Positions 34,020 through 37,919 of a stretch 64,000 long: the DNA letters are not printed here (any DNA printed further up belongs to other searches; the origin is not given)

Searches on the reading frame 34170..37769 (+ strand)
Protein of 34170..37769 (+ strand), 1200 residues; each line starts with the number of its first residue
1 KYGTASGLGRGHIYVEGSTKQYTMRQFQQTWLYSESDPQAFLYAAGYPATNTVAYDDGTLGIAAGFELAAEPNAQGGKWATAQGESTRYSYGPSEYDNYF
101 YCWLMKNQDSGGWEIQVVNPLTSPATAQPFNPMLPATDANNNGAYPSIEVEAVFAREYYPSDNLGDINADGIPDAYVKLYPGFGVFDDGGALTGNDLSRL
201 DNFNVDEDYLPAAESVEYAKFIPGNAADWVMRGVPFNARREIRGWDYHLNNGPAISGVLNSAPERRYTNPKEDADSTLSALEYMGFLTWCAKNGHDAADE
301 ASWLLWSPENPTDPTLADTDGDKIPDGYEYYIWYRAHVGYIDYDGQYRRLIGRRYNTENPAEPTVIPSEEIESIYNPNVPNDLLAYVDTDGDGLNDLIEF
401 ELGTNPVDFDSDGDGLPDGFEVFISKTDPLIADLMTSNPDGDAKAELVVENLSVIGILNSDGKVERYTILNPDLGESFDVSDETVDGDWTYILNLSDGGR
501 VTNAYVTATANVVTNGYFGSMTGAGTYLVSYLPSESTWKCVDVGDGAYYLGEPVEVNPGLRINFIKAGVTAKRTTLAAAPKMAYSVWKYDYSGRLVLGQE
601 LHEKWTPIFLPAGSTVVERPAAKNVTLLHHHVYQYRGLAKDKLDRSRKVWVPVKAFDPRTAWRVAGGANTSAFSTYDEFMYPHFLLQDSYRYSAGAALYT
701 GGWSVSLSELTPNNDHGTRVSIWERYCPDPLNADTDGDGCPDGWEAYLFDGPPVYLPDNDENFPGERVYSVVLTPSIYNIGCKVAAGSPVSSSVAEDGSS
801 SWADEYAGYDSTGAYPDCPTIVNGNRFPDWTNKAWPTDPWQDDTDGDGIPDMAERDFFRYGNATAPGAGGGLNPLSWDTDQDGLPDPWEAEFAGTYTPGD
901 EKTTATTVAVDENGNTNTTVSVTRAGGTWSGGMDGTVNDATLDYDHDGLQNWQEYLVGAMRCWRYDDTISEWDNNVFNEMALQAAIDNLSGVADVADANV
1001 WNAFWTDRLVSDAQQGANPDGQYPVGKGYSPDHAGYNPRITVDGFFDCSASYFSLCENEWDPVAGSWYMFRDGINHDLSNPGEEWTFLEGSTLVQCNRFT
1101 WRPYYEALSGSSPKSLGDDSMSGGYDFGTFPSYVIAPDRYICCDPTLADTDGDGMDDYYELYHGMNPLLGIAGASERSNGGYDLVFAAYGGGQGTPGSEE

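Call 69: search_protein_families(library=ncbifam, proteins=[window:34170-37769:+], max_evalue=0.01)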
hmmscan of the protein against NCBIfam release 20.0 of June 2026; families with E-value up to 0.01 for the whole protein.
window:34170-37769:+ (1200 aa): 2 families
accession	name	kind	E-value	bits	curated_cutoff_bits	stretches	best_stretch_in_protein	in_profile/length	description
NF033765.2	gliding_CglD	equivalog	9.4e-10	36.9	400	1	312-421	201-299/1124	adventurous gliding motility lipoprotein CglD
NF047639.1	throspo3_MtsD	equivalog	1.6e-06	26.6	800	1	378-422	382-428/651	cell-cell cohesion protein MtsD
